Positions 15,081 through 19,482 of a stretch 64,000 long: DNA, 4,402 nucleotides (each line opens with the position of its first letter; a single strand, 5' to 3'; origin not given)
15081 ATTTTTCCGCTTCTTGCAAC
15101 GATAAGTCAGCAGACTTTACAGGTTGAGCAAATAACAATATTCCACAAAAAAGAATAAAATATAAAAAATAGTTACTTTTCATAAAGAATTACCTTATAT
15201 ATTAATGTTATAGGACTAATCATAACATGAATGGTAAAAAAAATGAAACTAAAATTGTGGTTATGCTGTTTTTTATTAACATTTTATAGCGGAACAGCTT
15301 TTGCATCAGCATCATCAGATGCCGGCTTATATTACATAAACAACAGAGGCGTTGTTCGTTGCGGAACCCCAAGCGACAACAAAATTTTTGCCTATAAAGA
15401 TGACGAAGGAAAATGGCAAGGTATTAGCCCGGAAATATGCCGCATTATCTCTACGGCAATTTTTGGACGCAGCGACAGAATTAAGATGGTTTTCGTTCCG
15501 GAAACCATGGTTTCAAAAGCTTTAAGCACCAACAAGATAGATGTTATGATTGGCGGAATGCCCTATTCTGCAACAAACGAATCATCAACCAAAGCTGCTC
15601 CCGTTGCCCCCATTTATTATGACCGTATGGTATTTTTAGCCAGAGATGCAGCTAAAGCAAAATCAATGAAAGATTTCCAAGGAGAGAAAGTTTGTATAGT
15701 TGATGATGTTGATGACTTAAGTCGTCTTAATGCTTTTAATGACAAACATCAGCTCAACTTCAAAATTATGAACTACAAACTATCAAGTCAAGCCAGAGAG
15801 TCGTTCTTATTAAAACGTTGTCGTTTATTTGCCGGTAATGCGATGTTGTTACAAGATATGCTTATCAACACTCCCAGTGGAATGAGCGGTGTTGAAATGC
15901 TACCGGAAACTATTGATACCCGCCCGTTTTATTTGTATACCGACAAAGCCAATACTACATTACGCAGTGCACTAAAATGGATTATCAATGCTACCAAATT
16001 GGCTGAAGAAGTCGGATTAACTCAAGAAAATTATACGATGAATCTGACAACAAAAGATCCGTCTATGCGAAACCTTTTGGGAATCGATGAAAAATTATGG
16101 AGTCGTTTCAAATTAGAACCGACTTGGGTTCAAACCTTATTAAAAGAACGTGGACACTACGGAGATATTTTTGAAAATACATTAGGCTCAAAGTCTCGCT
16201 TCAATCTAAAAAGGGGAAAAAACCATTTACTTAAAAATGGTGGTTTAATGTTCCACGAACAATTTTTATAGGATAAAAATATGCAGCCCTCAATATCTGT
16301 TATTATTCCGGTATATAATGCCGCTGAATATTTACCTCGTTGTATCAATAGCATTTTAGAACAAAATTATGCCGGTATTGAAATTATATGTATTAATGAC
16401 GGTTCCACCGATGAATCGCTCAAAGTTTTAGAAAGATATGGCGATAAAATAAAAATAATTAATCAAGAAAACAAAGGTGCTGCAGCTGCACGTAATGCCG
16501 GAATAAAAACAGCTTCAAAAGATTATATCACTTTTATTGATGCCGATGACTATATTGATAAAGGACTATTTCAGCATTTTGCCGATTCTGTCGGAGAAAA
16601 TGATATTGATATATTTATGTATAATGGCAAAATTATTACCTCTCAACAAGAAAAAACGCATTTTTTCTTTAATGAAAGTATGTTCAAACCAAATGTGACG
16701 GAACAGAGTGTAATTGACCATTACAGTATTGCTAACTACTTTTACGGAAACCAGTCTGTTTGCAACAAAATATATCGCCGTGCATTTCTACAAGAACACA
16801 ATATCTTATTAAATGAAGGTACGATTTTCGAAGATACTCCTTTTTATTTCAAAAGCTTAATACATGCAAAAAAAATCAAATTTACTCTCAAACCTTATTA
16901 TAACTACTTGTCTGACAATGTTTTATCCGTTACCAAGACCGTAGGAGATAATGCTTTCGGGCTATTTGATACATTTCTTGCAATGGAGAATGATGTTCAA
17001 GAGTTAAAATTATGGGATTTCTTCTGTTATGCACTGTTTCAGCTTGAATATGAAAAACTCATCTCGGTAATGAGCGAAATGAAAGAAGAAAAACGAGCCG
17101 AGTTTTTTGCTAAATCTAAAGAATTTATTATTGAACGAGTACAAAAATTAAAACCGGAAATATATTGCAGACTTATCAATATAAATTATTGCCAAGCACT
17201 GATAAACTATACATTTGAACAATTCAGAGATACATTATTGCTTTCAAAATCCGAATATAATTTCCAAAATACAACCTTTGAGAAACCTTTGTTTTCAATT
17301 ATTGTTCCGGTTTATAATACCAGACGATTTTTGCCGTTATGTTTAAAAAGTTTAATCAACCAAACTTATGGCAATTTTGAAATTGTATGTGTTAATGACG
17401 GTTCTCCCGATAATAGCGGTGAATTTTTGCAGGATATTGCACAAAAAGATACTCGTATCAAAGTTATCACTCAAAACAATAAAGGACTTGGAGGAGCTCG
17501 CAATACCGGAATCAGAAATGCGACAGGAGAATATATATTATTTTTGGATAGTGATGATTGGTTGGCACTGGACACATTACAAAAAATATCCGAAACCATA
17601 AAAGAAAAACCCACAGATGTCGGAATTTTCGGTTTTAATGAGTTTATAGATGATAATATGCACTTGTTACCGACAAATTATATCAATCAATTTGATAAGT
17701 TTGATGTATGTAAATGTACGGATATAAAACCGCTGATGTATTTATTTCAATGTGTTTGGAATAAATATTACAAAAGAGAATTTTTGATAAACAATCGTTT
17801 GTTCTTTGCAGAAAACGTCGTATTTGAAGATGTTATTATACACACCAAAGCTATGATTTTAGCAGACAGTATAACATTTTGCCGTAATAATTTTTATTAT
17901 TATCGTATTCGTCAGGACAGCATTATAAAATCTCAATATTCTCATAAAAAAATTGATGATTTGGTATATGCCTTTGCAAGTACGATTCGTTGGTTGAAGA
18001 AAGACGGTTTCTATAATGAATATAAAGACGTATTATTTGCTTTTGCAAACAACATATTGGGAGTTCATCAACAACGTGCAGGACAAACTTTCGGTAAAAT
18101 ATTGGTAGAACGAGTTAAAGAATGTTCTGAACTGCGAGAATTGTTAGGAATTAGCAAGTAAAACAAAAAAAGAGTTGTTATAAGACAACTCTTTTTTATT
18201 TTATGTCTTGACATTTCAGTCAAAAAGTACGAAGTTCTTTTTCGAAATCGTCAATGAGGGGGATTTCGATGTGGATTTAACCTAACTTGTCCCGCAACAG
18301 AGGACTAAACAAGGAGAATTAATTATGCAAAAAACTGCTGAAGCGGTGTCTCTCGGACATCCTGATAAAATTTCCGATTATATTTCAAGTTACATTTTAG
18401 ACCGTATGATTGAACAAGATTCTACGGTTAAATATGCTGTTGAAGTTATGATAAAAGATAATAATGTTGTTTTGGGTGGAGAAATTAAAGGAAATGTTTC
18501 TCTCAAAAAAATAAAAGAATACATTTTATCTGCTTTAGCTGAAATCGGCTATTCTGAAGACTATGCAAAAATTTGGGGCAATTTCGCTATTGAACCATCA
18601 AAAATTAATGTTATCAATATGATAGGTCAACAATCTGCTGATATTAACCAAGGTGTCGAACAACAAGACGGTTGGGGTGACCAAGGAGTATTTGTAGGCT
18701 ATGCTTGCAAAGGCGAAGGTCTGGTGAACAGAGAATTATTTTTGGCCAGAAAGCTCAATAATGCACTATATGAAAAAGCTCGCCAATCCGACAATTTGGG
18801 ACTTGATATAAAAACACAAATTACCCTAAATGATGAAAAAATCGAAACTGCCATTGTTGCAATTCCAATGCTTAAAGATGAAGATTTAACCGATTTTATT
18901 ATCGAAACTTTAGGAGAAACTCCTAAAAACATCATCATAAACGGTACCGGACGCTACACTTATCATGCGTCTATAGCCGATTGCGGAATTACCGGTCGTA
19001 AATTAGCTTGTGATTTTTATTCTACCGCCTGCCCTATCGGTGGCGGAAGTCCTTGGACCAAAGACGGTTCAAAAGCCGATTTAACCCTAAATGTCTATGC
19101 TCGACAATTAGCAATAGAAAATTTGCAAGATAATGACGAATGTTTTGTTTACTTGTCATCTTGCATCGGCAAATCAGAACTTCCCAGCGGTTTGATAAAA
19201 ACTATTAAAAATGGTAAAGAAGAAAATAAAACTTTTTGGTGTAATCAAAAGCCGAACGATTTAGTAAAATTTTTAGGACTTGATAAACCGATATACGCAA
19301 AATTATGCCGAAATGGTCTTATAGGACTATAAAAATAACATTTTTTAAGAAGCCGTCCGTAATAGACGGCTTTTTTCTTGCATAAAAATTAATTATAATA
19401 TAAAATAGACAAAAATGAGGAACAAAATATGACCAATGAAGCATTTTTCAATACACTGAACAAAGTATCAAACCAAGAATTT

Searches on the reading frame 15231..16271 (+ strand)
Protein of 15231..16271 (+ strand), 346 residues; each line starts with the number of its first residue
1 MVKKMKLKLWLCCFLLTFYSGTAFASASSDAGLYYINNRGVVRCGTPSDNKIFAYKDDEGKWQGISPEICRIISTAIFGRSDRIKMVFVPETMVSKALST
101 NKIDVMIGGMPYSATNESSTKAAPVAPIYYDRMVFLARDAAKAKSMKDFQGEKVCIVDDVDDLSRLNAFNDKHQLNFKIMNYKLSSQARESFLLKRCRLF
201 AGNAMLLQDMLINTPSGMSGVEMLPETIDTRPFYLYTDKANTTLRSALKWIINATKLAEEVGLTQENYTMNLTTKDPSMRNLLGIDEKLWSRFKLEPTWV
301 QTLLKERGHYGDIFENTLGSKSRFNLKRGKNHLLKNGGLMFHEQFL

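Call 75: search_protein_families(library=pfam, proteins=[window:15231-16271:+], max_evalue=0.00001)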
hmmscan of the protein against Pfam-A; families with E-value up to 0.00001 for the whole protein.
window:15231-16271:+ (346 aa): 1 family
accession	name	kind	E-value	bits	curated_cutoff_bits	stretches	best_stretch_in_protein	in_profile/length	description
PF00497.25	SBP_bac_3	-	3.1e-09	37.1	26.4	1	42-266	1-127/132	Bacterial extracellular solute-binding proteins, family 3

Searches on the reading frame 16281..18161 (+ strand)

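Call 75: search_protein_families(library=pfam, proteins=[window:16281-18161:+], max_evalue=0.00001)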
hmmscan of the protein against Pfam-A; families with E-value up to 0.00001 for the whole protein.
window:16281-18161:+ (626 aa): 4 families
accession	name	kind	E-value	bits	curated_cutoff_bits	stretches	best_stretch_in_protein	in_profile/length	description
PF00535.33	Glycos_transf_2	-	6.8e-76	254.3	23.3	2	339-460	1-123/168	Glycosyl transferase family 2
PF13641.12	Glyco_tranf_2_3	-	1.5e-26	94.3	27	2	3-100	1-107/230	Glycosyltransferase like family 2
PF10111.15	Glyco_tranf_2_2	-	2.3e-25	90.1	27.3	2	339-441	1-107/276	Glycosyltransferase like family 2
PF13704.12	Glyco_tranf_2_4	-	2.5e-07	31.6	27.5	0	13-92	2-84/98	Glycosyl transferase family 2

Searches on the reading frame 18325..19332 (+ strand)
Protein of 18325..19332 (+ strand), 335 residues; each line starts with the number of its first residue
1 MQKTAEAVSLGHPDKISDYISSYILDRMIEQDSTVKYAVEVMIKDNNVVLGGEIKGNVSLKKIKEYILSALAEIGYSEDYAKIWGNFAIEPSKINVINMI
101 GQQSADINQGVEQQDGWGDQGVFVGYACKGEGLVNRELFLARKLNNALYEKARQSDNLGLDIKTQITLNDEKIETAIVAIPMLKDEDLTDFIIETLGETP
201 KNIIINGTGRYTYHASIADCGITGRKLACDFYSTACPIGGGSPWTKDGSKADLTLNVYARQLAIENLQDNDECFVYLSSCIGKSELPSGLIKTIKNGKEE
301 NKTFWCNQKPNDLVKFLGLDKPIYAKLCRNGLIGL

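Call 75: search_protein_families(library=pfam, proteins=[window:18325-19332:+], max_evalue=0.00001)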
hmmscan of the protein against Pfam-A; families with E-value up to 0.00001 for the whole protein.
window:18325-19332:+ (335 aa): 3 families
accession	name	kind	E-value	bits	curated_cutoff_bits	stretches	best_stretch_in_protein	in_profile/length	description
PF00438.25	S-AdoMet_synt_N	-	9.7e-21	74.6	33.1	1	4-104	5-98/99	S-adenosylmethionine synthetase, N-terminal domain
PF02773.21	S-AdoMet_synt_C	-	2e-12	47.7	25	1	217-334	5-130/138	S-adenosylmethionine synthetase, C-terminal domain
PF02772.21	S-AdoMet_synt_M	-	3.1e-07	31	29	1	116-180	3-76/120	S-adenosylmethionine synthetase, central domain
